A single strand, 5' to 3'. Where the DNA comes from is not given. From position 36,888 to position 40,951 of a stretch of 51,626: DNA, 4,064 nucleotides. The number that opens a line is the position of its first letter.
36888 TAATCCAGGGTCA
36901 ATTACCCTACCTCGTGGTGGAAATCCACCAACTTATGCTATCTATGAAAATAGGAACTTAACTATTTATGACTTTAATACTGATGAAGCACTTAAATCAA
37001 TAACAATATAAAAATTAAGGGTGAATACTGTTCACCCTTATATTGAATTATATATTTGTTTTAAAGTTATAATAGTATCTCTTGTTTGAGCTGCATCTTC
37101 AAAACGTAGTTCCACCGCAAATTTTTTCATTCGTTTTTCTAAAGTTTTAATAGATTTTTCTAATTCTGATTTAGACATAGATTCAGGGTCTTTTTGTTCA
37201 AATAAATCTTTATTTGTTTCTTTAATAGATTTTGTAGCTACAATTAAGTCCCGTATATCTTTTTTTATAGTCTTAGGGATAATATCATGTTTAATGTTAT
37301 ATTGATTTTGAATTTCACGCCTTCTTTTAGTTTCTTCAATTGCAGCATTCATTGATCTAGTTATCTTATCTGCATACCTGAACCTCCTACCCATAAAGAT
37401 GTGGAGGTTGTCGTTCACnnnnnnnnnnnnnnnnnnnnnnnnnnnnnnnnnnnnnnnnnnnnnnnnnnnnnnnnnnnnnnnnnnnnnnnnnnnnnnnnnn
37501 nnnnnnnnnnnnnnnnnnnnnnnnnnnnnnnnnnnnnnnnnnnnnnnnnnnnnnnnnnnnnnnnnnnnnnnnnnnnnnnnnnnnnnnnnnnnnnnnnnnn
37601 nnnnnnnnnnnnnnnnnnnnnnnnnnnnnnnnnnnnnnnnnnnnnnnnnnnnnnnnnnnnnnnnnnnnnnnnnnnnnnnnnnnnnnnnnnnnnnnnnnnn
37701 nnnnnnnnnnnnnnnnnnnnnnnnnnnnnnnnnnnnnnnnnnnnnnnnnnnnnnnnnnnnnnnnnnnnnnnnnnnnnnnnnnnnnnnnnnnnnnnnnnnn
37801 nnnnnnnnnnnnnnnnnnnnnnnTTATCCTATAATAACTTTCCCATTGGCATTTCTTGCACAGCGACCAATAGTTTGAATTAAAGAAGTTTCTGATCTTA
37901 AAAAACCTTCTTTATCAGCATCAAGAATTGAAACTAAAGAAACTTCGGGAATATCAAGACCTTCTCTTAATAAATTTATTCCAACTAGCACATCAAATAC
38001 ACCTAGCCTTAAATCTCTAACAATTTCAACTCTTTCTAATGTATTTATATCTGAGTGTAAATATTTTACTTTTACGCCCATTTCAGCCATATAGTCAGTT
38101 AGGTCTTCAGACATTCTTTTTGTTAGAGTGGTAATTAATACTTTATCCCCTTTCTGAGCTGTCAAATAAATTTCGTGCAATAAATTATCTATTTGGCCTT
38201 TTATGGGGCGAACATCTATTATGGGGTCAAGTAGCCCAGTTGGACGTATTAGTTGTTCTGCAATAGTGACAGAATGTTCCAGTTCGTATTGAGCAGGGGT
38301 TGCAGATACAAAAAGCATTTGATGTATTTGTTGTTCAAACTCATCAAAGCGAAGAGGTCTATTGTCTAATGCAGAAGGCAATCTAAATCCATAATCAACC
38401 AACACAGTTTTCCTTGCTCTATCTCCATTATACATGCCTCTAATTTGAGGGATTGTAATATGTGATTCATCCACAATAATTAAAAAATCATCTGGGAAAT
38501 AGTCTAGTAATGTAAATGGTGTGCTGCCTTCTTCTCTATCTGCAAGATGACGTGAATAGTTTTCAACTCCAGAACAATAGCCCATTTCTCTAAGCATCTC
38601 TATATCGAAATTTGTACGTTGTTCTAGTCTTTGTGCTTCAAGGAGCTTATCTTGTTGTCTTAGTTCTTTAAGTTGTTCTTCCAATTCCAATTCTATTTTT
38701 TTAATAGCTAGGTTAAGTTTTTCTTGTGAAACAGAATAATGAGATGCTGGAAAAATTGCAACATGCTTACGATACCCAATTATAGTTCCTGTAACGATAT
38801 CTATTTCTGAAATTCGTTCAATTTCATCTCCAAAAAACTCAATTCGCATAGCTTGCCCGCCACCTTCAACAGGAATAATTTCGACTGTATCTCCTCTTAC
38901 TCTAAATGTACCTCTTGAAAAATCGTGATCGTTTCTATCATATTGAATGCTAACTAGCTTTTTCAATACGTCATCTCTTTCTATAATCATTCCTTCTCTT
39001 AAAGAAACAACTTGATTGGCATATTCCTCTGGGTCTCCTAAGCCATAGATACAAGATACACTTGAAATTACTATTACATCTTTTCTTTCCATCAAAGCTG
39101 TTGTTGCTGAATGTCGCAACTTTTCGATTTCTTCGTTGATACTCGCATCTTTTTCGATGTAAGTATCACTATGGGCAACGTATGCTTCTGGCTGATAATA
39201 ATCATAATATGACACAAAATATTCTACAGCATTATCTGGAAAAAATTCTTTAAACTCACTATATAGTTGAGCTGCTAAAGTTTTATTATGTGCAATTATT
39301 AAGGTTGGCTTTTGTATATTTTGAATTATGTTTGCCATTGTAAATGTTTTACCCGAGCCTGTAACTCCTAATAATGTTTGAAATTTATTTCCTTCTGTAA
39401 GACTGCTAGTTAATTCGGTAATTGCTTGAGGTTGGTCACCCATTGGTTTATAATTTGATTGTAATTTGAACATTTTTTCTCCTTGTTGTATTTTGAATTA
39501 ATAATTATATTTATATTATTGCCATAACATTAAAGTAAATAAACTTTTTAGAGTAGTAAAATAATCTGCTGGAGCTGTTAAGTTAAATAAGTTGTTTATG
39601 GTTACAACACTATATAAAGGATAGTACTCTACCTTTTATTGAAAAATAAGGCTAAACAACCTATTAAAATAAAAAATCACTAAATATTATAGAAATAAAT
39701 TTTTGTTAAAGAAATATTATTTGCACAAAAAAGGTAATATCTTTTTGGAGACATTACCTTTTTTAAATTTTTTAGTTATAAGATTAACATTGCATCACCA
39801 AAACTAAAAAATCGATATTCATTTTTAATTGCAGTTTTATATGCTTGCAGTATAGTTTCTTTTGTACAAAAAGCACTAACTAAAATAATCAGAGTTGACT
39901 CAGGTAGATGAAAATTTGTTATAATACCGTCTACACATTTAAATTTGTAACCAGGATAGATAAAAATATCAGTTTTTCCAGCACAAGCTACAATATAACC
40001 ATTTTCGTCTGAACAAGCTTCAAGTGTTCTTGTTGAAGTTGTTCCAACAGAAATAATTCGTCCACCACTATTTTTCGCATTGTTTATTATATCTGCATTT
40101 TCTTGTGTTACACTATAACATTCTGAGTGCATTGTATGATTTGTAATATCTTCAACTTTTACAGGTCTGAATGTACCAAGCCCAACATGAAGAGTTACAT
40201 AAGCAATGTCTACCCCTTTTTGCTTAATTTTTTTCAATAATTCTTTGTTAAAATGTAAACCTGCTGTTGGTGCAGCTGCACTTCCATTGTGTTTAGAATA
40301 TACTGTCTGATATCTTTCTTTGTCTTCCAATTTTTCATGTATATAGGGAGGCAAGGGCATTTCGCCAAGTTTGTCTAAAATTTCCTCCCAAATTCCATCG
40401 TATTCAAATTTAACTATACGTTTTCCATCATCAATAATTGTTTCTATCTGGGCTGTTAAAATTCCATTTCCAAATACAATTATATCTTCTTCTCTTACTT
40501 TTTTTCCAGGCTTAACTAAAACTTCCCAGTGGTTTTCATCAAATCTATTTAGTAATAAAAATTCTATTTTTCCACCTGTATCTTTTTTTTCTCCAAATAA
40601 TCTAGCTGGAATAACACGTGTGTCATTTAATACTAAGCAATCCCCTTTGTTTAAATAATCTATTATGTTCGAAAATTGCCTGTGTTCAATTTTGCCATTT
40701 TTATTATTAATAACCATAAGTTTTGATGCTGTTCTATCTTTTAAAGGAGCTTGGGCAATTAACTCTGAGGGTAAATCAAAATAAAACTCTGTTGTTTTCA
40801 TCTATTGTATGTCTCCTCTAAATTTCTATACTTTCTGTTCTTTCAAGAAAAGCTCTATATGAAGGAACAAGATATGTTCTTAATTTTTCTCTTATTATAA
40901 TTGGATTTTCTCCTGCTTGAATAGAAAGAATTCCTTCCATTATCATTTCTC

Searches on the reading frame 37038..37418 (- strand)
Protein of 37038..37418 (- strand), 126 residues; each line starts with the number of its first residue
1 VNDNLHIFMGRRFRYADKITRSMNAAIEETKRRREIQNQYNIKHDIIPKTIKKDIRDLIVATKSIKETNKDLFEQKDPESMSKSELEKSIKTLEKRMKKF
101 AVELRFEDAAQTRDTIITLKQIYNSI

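Call 31: find_encoding_contigs(protein=window:37038-37418:-, flank=3000, max_places=6)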
Protein window:37038-37418:- (126 aa): no gene with exactly this product is on record in the collection.

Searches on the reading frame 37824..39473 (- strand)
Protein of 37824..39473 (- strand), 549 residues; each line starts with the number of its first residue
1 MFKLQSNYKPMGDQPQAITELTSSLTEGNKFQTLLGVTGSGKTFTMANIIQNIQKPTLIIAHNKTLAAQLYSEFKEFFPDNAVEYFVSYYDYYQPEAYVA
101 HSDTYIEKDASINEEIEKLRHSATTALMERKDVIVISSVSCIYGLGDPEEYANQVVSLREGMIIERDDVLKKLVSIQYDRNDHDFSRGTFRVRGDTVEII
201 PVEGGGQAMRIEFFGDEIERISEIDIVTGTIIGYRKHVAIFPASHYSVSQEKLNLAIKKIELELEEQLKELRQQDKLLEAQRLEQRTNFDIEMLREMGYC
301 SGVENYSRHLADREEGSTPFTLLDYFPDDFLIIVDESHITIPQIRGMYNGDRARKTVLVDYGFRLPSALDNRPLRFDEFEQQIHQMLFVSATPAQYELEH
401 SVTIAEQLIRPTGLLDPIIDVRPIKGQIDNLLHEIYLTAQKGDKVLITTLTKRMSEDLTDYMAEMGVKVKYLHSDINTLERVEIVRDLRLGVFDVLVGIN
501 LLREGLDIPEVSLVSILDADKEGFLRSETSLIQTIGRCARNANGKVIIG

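Call 19: find_homologous_proteins(query=window:37824-39473:-, max_evalue=1e-100)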
Query window:37824-39473:- (549 aa): 8000 proteins with E <= 1e-100 among 8000 candidates; the best 120 are listed.
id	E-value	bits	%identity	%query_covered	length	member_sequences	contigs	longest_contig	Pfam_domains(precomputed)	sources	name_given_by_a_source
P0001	0.0e+0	1136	92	100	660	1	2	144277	PF00270.36,PF02151.26,PF17757.7,PF00271.38,PF27431.1,PF04851.22,PF12344.15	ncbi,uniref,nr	ncbi:excinuclease ABC subunit B [Candidatus Epulonipiscium fishelsonii]|uniref:Excinuclease ABC subu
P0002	4.2e-294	994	80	100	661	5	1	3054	PF00270.36,PF02151.26,PF17757.7,PF00271.38,PF27431.1,PF04851.22,PF12344.15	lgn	-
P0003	1.8e-293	992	79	100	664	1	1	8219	PF00270.36,PF02151.26,PF17757.7,PF00271.38,PF27431.1,PF04851.22,PF12344.15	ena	-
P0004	1.0e-292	990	80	100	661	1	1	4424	PF00270.36,PF02151.26,PF17757.7,PF00271.38,PF27431.1,PF04851.22,PF12344.15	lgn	-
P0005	2.2e-292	988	78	100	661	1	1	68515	PF00270.36,PF02151.26,PF17757.7,PF00271.38,PF27431.1,PF04851.22,PF12344.15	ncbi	ncbi:MAG: excinuclease ABC subunit UvrB [Cellulosilyticaceae bacterium]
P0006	2.3e-292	988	78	100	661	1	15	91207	PF00270.36,PF02151.26,PF17757.7,PF00271.38,PF27431.1,PF04851.22,PF12344.15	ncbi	ncbi:MAG: excinuclease ABC subunit UvrB [Cellulosilyticaceae bacterium]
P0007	2.4e-292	988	79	100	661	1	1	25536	PF00270.36,PF02151.26,PF17757.7,PF00271.38,PF27431.1,PF04851.22,PF12344.15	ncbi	-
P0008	5.0e-292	987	79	100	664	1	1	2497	PF00270.36,PF02151.26,PF17757.7,PF00271.38,PF27431.1,PF04851.22,PF12344.15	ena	-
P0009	8.2e-292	987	79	100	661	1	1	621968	PF00270.36,PF02151.26,PF17757.7,PF00271.38,PF27431.1,PF04851.22,PF12344.15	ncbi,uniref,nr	ncbi:excinuclease ABC subunit B [Sporanaerobium hydrogeniformans]|uniref:Excinuclease ABC subunit B 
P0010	8.8e-292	987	79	100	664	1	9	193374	PF00270.36,PF02151.26,PF17757.7,PF00271.38,PF27431.1,PF04851.22,PF12344.15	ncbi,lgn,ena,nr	nr:excinuclease ABC subunit UvrB [uncultured Niameybacter sp.]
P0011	1.1e-291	986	79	100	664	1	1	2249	PF00270.36,PF02151.26,PF17757.7,PF00271.38,PF27431.1,PF04851.22,PF12344.15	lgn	-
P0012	2.2e-291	985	79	100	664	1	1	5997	PF00270.36,PF02151.26,PF17757.7,PF00271.38,PF27431.1,PF04851.22,PF12344.15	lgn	-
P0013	8.6e-291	983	78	100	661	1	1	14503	PF00270.36,PF02151.26,PF17757.7,PF00271.38,PF27431.1,PF04851.22,PF12344.15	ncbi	ncbi:MAG: excinuclease ABC subunit UvrB [Cellulosilyticaceae bacterium]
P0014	2.4e-290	982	77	100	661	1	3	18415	PF00270.36,PF02151.26,PF17757.7,PF00271.38,PF27431.1,PF04851.22,PF12344.15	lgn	-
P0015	2.4e-290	982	79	100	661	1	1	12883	PF00270.36,PF02151.26,PF17757.7,PF00271.38,PF27431.1,PF04851.22,PF12344.15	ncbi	ncbi:MAG: excinuclease ABC subunit UvrB [Cellulosilyticaceae bacterium]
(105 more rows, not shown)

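Call 20: find_encoding_contigs(protein=window:37824-39473:-, flank=3000, max_places=6)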
Protein window:37824-39473:- (549 aa): no gene with exactly this product is on record in the collection.

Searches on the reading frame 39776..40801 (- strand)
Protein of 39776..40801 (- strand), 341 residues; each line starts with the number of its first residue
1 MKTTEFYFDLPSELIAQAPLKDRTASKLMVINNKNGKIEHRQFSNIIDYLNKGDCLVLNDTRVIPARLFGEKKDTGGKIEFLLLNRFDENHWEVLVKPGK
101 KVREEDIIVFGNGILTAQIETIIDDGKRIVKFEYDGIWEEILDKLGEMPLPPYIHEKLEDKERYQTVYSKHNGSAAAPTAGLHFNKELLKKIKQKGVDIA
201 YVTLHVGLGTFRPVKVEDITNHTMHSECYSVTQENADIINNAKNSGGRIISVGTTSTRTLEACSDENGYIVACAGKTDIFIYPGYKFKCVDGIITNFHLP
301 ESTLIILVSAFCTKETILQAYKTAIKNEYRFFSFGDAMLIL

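Call 30: find_encoding_contigs(protein=window:39776-40801:-, flank=6000, max_places=6)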
Protein window:39776-40801:- (341 aa): 2 contigs read that carry it; 2 places shown.
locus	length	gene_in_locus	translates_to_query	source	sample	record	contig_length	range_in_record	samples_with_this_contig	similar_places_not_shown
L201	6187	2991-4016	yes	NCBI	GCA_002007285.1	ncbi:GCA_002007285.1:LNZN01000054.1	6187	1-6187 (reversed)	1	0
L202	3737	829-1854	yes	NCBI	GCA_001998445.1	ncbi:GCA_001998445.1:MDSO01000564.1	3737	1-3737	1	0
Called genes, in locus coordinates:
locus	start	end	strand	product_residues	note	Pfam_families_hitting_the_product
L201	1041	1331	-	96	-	-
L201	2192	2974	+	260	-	PF01618:MotA_ExbB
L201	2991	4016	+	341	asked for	PF02547:Queuosine_synth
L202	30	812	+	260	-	PF01618:MotA_ExbB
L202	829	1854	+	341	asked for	PF02547:Queuosine_synth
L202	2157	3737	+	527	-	?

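Call 72: list_cluster_members(proteins=[L342:3986-4849:+, L342:5613-6872:+, window:39776-40798:-])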
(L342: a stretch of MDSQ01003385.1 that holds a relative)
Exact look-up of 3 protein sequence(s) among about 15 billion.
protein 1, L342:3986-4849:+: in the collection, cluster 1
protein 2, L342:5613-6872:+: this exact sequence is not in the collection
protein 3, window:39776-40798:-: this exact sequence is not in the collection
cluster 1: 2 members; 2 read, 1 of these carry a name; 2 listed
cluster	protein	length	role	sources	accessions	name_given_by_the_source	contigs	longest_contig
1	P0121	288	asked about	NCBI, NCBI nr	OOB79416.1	MAG: glucose-1-phosphate thymidylyltransferase [Epulopiscium sp. Nuni2H_MBin001]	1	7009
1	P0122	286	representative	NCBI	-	-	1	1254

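Call 73: list_cluster_members(proteins=[window:39779-40801:-, window:40821-41600:-, window:36454-37008:+])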
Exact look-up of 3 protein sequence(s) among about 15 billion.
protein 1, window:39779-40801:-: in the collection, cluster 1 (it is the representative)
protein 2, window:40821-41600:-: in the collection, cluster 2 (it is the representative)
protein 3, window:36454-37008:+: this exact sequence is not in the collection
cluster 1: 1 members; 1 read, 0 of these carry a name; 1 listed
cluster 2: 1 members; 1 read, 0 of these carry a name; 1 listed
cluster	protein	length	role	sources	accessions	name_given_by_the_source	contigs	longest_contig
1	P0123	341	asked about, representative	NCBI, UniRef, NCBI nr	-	-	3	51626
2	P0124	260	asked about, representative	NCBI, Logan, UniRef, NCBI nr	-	-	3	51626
